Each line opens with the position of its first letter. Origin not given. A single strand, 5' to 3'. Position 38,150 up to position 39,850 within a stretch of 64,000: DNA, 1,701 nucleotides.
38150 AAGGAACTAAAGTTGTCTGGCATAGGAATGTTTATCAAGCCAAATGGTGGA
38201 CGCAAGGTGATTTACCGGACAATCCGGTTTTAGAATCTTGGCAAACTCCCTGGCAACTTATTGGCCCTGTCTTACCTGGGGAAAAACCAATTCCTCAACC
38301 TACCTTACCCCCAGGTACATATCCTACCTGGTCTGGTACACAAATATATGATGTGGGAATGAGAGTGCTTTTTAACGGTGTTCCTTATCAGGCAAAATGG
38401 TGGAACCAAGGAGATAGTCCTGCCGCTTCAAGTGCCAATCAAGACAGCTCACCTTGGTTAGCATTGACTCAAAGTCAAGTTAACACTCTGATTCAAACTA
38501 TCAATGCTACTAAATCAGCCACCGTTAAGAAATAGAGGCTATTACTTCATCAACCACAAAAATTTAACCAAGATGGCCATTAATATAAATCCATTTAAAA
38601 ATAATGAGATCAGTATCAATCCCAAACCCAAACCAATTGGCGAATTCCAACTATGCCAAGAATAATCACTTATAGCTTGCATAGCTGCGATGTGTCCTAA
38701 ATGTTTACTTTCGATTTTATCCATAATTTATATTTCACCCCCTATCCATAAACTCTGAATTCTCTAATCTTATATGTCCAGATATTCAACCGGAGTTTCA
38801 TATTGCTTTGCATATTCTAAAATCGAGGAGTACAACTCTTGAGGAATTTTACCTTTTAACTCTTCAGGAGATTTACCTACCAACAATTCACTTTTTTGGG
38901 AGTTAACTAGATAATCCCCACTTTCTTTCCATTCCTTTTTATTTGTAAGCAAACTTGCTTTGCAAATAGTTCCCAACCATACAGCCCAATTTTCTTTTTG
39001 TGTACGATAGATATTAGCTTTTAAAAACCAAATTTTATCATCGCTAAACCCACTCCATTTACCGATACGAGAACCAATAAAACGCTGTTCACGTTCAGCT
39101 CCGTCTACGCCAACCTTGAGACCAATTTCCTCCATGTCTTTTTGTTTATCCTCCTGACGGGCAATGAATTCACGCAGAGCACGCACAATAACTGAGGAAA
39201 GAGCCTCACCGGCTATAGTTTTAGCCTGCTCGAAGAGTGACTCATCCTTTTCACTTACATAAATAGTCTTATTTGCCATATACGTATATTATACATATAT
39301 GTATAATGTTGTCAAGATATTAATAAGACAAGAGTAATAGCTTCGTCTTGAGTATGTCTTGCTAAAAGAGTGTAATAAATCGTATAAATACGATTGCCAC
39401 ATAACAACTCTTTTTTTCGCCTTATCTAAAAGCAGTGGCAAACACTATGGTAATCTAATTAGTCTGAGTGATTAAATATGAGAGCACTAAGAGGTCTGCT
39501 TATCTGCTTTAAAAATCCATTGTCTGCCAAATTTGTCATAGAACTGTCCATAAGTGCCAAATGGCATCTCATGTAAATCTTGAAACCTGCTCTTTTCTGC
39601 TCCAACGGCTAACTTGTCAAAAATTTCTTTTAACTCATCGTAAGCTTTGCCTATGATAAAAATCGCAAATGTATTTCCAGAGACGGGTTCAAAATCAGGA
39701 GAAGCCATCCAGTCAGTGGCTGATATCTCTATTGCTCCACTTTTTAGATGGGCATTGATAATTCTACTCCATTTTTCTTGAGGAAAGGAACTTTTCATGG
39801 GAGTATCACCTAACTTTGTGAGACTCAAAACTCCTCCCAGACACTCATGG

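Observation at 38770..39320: RHH/EXLDI gene with a perfect consensus promoter overlapped by an 18-bp perfect palindrome, apparently leaderless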

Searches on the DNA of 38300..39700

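Call 65: search_rna_families(source=window, start=38300, end=39700, threshold=evalue, max_evalue=1)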
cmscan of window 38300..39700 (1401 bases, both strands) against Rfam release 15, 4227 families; matches with E-value up to 1: 0.
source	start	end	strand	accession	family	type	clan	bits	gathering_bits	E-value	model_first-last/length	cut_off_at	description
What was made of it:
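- No Rfam element is present (call 65).
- Tried and rejected: Rfam gave no RNA family in 38300-39700 (call 65).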

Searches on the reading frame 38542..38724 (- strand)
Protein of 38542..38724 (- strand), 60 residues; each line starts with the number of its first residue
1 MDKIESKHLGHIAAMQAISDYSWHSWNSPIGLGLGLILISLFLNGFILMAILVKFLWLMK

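Call 18: search_protein_families(library=pfam, proteins=[window:38542-38724:-], max_evalue=0.01)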
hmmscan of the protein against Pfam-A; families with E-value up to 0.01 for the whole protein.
window:38542-38724:- (60 aa): 0 families

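Call 43: search_protein_families(library=padloc, proteins=[window:38542-38724:-], max_evalue=1)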
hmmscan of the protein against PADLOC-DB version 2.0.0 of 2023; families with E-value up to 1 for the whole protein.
window:38542-38724:- (60 aa): 0 families
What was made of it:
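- Tried and rejected: Other libraries: PADLOC gave no hit (call 43).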

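Call 49: find_related_loci(query=A4, collection=metagenome_contigs, flank=1500)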
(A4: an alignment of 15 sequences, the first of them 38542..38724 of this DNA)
Query A4 (60 aa) in metagenome_contigs; peptide patterns used: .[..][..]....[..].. (x = any residue, [..] = any of these).
405 stretches matched a pattern; 118 encode a relative of the query (tblastn E <= 1e-3); the best 80 are kept; 80 distinct loci.
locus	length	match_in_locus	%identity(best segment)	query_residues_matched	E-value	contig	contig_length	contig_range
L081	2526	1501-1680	77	1-60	2e-27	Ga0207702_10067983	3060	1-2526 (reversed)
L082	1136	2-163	87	7-60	5e-21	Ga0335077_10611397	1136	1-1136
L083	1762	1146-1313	43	1-60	5e-11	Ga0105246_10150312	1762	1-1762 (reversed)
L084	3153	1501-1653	43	4-60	4e-10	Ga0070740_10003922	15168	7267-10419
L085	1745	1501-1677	36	1-60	5e-9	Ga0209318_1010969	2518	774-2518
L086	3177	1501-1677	36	1-60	9e-9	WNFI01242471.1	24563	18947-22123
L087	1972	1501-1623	46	1-40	6e-8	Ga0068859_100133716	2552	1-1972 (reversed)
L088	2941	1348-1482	38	4-54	1e-7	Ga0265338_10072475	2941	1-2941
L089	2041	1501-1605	49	1-34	2e-7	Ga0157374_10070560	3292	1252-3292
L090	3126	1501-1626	40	1-41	1e-7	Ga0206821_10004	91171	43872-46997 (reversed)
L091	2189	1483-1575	48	13-43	6e-7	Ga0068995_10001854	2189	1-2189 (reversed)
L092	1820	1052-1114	62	23-43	6e-7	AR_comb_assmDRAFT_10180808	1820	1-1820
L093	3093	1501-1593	48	13-43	6e-7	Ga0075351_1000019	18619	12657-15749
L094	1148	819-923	49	1-34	5e-7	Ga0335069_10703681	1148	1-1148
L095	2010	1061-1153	48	13-43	6e-7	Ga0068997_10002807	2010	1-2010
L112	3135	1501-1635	37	4-54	3e-6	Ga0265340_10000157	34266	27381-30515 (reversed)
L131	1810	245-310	50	22-43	1e-5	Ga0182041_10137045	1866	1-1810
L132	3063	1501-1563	48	23-43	1e-5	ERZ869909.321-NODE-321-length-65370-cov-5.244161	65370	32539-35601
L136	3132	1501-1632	39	4-48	1e-5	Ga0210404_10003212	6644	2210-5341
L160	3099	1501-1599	42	21-46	3e-5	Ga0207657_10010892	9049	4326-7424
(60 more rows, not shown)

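Call 52: search_protein_families(library=ncbifam, proteins=[window:38545-38724:-], max_evalue=1)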
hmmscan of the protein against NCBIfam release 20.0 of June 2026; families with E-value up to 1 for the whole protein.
seq(60 aa): 0 families

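Call 55: search_protein_families(library=pfam, proteins=[L132:811-1338:-, L131:340-1692:+, L160:1643-3097:-, L136:1683-3131:-, L112:2-664:+], max_evalue=0.001)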
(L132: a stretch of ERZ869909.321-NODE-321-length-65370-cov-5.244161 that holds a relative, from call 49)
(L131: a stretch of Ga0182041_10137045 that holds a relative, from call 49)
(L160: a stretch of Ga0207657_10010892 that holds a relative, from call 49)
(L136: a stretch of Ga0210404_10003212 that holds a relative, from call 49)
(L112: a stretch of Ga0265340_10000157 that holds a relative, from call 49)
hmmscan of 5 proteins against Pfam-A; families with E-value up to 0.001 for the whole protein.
L132:811-1338:- (175 aa): 5 families
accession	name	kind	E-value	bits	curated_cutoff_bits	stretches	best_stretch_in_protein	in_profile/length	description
PF01047.28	MarR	-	1.4e-14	54.1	24.6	1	63-115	7-59/59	MarR family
PF12802.13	MarR_2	-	5.9e-12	46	27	1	56-114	2-61/61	MarR family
PF01978.25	TrmB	-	1.3e-06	28.6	25.6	1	54-109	3-58/68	Sugar-specific transcriptional regulator TrmB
PF13412.12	HTH_24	-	1.3e-06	28.3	21.9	1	59-103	3-47/48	Winged helix-turn-helix DNA-binding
PF09339.16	HTH_IclR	-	0.0002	21.5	22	1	65-106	9-51/52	IclR helix-turn-helix domain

L131:340-1692:+ (450 aa): 4 families
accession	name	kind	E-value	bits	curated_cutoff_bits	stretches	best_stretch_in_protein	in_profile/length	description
PF01494.25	FAD_binding_3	-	1e-18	68.2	22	1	306-395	249-336/349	FAD binding domain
PF13450.12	NAD_binding_8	-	3.5e-06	27.6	21.9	1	22-60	1-39/68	NAD(P)-binding Rossmann-like domain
PF07992.20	Pyr_redox_2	-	6.7e-06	26.2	26.1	1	19-52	2-35/291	Pyridine nucleotide-disulphide oxidoreductase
PF01266.30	DAO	-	0.00045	20.3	27.9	0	20-49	2-31/353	FAD dependent oxidoreductase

L160:1643-3097:- (484 aa): 2 families
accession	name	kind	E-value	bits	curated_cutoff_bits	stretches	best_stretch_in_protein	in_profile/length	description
PF07690.21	MFS_1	-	1.1e-53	182.9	33.4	2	4-187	1-181/347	Major Facilitator Superfamily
PF00083.30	Sugar_tr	-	9e-11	41.7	22.3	1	6-177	19-191/452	Sugar (and other) transporter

L136:1683-3131:- (482 aa): 5 families
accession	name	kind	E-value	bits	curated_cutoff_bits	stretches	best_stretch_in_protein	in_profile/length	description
PF10412.15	TrwB_AAD_bind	-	3.9e-12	46.2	20.5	1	74-373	11-288/387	Type IV secretion-system coupling protein DNA-binding domain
PF02534.20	T4SS-DNA_transf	-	1.3e-08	34.6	20.1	1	243-374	220-347/468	Type IV secretory system Conjugative DNA transfer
PF01935.23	DUF87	-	1.1e-06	29.4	23.2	1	78-263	23-172/220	Helicase HerA, central domain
PF12696.13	TraG-D_C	-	6.8e-06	26.5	22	1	334-397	4-70/126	TraM recognition site of TraD and TraG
PF00270.35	DEAD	-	0.00071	19.8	26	0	78-126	14-65/167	DEAD/DEAH box helicase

L112:2-664:+ (220 aa): 0 families
